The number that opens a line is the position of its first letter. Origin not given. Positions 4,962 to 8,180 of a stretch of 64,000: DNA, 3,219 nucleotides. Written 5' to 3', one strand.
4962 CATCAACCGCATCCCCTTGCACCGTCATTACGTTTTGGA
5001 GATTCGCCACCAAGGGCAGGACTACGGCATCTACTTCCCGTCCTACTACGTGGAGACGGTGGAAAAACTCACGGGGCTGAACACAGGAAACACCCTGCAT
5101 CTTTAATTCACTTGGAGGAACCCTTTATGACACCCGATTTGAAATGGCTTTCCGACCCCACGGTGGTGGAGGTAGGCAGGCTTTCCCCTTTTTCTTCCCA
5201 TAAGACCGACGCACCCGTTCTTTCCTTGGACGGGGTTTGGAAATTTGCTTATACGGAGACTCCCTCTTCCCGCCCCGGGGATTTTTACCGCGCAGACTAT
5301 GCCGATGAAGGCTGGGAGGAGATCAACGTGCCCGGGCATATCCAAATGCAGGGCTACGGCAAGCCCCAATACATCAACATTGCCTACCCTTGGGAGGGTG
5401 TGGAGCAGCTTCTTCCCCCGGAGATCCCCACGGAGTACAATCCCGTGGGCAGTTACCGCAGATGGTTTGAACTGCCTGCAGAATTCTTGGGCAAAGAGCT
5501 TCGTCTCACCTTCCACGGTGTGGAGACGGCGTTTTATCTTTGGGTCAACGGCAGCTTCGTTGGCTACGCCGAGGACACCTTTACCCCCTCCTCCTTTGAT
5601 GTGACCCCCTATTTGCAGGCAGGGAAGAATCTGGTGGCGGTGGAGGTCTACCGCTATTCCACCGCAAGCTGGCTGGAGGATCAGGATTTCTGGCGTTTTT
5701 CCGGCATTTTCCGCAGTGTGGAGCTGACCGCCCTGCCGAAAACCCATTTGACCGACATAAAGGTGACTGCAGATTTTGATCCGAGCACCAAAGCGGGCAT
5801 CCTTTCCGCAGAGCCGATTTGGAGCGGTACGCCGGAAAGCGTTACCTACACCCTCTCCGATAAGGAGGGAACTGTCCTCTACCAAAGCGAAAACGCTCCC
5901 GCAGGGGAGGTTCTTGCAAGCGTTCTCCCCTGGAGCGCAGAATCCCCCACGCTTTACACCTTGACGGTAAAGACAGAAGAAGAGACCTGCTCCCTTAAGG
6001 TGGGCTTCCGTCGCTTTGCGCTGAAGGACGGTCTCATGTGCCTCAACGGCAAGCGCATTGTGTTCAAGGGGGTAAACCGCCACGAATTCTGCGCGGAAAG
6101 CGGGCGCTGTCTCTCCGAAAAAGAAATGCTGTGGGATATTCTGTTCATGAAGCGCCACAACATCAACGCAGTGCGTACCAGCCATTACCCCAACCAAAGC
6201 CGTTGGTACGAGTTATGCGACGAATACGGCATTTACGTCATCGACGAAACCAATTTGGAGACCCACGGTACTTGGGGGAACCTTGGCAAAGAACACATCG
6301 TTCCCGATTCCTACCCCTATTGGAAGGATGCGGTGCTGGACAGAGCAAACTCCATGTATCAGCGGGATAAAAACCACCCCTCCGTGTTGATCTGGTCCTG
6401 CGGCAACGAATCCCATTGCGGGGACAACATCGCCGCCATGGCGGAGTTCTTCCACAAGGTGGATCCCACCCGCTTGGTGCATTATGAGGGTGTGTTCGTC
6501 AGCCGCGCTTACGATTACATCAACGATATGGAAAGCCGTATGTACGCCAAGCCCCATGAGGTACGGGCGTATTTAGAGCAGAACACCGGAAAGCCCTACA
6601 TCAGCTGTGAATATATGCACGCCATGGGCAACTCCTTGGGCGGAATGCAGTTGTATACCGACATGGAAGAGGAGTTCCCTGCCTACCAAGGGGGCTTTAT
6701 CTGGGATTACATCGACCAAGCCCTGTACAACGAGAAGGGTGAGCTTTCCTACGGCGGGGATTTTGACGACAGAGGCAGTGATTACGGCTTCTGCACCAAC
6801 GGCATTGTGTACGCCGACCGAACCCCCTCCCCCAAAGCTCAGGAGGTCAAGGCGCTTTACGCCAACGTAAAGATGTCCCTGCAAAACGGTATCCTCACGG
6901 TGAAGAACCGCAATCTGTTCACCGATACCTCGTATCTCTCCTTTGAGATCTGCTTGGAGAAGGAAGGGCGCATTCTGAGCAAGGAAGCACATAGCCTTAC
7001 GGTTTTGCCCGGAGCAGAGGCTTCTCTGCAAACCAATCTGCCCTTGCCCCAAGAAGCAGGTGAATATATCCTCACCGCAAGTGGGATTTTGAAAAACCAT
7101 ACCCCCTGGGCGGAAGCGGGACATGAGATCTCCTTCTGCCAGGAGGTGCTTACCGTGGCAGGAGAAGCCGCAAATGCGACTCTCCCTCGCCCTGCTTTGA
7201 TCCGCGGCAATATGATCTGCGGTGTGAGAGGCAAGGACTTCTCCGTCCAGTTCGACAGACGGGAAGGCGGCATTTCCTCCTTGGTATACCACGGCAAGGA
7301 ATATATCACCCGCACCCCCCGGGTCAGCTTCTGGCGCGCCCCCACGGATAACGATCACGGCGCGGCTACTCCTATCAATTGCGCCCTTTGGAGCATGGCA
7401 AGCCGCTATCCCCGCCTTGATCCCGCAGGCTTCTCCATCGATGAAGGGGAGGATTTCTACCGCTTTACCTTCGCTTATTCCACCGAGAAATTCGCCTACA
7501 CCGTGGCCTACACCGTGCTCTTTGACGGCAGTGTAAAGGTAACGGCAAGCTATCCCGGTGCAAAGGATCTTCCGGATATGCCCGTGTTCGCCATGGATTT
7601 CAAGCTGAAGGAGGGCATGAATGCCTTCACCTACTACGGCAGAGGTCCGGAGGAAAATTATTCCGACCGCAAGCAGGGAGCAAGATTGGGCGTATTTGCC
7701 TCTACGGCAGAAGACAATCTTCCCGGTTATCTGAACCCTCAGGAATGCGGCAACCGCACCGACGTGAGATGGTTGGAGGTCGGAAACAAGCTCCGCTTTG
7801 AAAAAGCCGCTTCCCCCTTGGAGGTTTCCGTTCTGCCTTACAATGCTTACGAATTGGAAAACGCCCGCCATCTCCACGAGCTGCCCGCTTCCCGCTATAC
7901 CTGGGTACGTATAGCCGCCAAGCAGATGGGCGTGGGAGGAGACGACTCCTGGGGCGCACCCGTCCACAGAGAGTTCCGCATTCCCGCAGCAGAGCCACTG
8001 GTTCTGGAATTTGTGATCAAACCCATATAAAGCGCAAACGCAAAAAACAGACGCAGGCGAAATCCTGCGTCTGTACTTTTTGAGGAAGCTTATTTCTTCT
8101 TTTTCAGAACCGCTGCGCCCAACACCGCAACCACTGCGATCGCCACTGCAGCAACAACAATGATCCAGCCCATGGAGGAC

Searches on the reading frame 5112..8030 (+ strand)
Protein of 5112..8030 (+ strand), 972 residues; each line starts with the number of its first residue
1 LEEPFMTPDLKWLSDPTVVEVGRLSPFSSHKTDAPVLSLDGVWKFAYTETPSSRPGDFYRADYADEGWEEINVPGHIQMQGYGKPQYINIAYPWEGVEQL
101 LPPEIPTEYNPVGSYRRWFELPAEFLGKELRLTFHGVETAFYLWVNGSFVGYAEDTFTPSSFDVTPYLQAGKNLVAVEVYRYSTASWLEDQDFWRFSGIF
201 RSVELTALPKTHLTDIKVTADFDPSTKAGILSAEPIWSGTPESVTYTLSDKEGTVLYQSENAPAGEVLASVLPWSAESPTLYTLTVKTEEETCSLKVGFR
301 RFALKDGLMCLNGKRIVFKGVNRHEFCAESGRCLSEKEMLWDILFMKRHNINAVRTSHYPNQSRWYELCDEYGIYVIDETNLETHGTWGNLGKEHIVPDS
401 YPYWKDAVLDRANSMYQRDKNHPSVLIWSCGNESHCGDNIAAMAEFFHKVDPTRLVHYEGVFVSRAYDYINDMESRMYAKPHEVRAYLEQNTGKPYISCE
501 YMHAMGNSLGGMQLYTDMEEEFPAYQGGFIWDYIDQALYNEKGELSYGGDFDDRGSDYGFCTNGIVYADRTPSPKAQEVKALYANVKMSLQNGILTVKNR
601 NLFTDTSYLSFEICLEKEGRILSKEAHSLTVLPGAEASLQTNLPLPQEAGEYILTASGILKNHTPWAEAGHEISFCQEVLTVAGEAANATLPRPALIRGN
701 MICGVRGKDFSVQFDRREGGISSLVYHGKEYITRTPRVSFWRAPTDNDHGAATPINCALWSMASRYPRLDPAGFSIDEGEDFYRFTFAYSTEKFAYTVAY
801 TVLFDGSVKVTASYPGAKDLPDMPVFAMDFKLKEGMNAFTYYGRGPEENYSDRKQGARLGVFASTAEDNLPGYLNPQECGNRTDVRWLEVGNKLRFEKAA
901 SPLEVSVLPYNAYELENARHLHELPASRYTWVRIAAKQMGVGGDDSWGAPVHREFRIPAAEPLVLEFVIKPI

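Call 37: search_protein_families(library=pfam, proteins=[window:5112-8030:+], max_evalue=0.0001)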
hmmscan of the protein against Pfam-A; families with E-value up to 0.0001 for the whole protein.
window:5112-8030:+ (972 aa): 6 families
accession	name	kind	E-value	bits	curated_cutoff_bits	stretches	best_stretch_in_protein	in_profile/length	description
PF02836.23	Glyco_hydro_2_C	-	1.7e-113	379.2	21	1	303-587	2-301/302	Glycosyl hydrolases family 2, TIM barrel domain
PF02929.23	Bgal_small_N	-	1.3e-71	241.7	25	1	707-969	2-248/248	Beta galactosidase small chain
PF02837.24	Glyco_hydro_2_N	-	1.7e-38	132.7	28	1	38-209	3-169/169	Glycosyl hydrolases family 2, sugar binding domain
PF16353.11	LacZ_4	-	6.1e-19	68.5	27.3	1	595-680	1-86/87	Beta-galactosidase, domain 4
PF22666.2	Glyco_hydro_2_N2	-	1.8e-08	35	27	1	115-181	52-119/167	Glycosyl hydrolase 2 galactose-binding domain-like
PF00703.27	Glyco_hydro_2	-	1.7e-07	32.4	23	1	211-300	1-109/109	Glycosyl hydrolases family 2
